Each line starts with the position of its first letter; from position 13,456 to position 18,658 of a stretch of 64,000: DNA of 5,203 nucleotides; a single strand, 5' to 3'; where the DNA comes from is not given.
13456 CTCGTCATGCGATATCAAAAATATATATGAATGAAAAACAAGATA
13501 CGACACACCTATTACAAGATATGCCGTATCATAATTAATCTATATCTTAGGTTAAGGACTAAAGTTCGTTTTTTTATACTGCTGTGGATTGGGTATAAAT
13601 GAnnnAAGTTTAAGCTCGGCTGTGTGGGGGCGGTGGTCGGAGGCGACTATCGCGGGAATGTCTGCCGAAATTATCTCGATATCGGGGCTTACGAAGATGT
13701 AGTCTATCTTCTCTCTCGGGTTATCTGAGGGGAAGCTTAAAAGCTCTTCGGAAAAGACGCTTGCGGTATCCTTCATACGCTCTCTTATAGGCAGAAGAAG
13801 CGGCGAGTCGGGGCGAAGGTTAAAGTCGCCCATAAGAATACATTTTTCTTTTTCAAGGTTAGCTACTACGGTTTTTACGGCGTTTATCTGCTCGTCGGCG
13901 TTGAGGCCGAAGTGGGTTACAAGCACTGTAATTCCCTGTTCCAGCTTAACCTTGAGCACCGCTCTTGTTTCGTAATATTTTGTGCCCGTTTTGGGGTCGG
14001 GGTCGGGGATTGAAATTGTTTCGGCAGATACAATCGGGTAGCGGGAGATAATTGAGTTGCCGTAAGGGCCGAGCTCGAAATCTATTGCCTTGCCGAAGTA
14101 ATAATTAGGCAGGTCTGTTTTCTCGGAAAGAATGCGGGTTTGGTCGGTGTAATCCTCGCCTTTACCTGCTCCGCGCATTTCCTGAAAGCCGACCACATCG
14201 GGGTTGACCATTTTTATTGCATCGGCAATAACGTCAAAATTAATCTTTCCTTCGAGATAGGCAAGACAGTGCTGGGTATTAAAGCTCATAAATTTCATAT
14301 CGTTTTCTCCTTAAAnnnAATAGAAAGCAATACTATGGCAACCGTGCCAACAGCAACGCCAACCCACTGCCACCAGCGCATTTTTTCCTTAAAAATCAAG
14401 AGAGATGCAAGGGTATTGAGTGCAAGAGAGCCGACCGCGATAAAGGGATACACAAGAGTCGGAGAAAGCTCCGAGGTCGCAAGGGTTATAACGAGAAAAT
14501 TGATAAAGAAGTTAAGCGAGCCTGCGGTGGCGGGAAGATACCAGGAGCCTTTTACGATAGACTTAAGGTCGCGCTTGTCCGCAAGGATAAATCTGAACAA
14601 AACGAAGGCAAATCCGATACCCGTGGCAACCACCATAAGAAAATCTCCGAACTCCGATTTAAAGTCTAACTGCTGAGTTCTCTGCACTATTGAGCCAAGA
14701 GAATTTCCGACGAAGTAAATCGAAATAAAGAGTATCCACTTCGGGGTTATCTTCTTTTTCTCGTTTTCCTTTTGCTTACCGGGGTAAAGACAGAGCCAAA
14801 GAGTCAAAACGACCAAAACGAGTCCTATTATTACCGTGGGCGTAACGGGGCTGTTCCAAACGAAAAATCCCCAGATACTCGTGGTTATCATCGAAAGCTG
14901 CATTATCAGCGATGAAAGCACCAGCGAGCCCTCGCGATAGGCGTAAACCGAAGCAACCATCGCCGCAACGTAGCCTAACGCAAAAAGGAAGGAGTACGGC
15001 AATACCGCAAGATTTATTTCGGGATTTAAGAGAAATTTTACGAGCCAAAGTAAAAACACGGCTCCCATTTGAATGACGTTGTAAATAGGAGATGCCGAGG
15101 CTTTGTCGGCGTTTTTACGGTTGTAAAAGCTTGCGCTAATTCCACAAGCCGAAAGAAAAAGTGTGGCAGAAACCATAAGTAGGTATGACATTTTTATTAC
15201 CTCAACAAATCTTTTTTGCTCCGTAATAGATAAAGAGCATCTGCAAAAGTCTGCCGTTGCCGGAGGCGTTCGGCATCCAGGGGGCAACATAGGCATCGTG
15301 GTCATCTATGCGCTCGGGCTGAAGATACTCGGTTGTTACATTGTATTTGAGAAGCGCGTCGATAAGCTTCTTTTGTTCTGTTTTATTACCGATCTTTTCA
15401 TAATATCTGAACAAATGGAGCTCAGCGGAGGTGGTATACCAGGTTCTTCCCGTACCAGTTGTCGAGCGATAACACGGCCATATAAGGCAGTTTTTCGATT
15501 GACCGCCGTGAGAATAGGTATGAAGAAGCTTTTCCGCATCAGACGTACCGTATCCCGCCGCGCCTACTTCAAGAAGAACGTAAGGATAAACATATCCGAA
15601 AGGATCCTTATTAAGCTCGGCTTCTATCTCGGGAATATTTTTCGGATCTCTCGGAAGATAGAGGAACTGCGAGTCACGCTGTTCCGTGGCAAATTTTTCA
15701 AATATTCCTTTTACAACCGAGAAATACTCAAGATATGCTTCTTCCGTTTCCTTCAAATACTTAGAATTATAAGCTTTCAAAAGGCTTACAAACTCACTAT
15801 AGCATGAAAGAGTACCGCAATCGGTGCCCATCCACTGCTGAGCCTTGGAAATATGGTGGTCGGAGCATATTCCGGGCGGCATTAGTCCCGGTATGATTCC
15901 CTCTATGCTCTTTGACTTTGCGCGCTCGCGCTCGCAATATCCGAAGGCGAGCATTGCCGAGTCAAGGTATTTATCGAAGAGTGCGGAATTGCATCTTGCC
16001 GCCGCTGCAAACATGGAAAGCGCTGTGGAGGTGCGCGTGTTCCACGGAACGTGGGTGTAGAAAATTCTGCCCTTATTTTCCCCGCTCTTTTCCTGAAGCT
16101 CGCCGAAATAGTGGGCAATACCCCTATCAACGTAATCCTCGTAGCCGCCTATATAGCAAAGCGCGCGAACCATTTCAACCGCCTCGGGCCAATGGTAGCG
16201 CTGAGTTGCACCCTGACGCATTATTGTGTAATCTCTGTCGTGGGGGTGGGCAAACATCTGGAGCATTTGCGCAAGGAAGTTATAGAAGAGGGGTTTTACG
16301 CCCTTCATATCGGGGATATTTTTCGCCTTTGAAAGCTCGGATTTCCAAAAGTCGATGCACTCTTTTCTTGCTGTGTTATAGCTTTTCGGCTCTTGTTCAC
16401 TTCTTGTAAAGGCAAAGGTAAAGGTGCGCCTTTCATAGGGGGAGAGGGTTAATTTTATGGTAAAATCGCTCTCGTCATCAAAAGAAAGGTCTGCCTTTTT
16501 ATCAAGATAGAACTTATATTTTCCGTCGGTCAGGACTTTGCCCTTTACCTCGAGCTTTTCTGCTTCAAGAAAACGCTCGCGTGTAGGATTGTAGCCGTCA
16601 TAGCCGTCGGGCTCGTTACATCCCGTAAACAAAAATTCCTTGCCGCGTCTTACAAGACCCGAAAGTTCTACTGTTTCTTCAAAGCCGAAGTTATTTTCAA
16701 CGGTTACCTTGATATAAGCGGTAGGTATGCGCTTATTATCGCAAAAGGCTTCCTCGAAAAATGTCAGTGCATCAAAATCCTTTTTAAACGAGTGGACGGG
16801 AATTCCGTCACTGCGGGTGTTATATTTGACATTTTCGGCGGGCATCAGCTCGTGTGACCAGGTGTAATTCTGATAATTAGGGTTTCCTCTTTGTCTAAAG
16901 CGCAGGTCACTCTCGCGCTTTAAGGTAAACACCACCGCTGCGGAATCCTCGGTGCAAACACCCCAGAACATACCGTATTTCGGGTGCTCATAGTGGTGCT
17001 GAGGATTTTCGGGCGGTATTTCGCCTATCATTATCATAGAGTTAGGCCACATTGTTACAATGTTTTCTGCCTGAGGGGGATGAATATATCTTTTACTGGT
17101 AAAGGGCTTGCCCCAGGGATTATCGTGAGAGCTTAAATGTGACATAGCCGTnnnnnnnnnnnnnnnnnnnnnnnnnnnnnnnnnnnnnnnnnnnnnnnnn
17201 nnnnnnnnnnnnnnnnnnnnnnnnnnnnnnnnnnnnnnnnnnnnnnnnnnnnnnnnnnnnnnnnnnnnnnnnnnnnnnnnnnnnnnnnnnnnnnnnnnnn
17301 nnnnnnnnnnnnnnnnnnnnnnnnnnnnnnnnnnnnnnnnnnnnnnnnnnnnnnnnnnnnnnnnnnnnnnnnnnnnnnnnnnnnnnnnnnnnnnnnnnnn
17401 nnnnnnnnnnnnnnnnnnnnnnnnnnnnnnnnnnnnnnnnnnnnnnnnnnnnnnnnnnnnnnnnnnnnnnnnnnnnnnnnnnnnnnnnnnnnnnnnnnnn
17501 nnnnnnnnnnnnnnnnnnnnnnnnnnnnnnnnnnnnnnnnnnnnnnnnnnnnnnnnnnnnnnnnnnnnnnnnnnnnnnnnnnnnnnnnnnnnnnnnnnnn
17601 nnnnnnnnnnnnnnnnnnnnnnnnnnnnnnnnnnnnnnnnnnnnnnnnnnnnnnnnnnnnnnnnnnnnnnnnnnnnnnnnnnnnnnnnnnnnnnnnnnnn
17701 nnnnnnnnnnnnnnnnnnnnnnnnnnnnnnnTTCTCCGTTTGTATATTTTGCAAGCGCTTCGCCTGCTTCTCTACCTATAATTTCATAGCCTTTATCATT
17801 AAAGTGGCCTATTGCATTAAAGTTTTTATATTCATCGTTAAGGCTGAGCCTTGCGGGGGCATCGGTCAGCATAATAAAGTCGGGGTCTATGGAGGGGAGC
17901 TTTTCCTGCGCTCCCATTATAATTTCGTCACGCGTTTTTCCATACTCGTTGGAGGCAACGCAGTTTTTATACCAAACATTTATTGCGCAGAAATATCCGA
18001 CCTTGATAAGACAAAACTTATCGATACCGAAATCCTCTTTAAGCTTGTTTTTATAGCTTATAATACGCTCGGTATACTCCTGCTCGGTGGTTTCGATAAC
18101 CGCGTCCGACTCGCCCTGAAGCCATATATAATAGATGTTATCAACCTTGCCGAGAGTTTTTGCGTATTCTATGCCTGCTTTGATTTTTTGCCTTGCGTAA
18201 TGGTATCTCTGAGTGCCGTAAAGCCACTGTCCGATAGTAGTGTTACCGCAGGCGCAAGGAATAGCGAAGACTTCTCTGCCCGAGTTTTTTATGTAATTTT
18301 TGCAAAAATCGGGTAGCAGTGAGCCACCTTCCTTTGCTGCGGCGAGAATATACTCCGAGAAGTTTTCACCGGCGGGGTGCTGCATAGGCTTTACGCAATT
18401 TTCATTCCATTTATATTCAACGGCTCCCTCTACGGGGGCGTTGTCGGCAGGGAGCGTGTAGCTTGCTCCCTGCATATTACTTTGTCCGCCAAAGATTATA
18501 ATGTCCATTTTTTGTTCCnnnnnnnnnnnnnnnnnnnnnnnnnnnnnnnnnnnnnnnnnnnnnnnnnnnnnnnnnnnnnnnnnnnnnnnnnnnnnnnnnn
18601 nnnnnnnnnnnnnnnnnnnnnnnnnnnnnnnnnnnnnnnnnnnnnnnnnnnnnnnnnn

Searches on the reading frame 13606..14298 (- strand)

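Call 14: search_protein_families(library=pfam, proteins=[window:13606-14298:-], max_evalue=0.001)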
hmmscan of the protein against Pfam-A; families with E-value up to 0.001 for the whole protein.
window:13606-14298:- (231 aa): 3 families
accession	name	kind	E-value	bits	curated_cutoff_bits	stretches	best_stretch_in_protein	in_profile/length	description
PF03372.29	Exo_endo_phos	-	2.1e-19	70.6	24.5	1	4-222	1-225/225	Endonuclease/Exonuclease/phosphatase family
PF23226.1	Exo_endo_phos_PGAP2IP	-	5.6e-05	23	27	1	23-142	25-137/239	PGAP2IP, C-terminal nuclease-like domain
PF14529.12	Exo_endo_phos_2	-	0.00093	19.5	27.4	0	134-162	14-42/117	Endonuclease-reverse transcriptase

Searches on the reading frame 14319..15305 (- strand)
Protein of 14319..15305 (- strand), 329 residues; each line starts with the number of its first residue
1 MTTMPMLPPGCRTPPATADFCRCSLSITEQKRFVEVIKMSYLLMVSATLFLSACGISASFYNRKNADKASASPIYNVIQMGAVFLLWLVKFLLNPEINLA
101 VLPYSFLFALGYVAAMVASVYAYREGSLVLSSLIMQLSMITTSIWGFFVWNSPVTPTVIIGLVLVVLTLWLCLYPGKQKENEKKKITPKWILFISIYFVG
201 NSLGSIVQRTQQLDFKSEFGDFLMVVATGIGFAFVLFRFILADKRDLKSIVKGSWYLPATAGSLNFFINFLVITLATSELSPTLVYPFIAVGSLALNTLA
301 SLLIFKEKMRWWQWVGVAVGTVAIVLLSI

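Call 14: search_protein_families(library=pfam, proteins=[window:14319-15305:-], max_evalue=0.001)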
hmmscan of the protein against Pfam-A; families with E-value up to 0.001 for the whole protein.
window:14319-15305:- (329 aa): 1 family
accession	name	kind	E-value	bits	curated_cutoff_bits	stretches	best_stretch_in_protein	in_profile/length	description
PF00892.27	EamA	-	1.5e-10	42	28.2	1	218-328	26-134/135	EamA-like transporter family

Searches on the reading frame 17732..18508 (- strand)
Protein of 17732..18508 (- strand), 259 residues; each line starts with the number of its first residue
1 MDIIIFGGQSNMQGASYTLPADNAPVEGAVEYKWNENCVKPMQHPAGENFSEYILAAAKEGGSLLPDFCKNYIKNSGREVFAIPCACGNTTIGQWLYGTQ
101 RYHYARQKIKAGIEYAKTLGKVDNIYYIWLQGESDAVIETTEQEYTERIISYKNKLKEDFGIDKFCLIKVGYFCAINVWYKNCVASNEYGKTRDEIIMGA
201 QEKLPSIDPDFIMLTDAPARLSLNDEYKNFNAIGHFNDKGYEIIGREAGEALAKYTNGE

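Call 14: search_protein_families(library=pfam, proteins=[window:17732-18508:-], max_evalue=0.001)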
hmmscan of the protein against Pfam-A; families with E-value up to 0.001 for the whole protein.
window:17732-18508:- (259 aa): 1 family
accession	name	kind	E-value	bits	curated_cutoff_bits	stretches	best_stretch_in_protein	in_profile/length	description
PF03629.24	SASA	-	2.7e-17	63.6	24.8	1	2-171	3-167/226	Carbohydrate esterase, sialic acid-specific acetylesterase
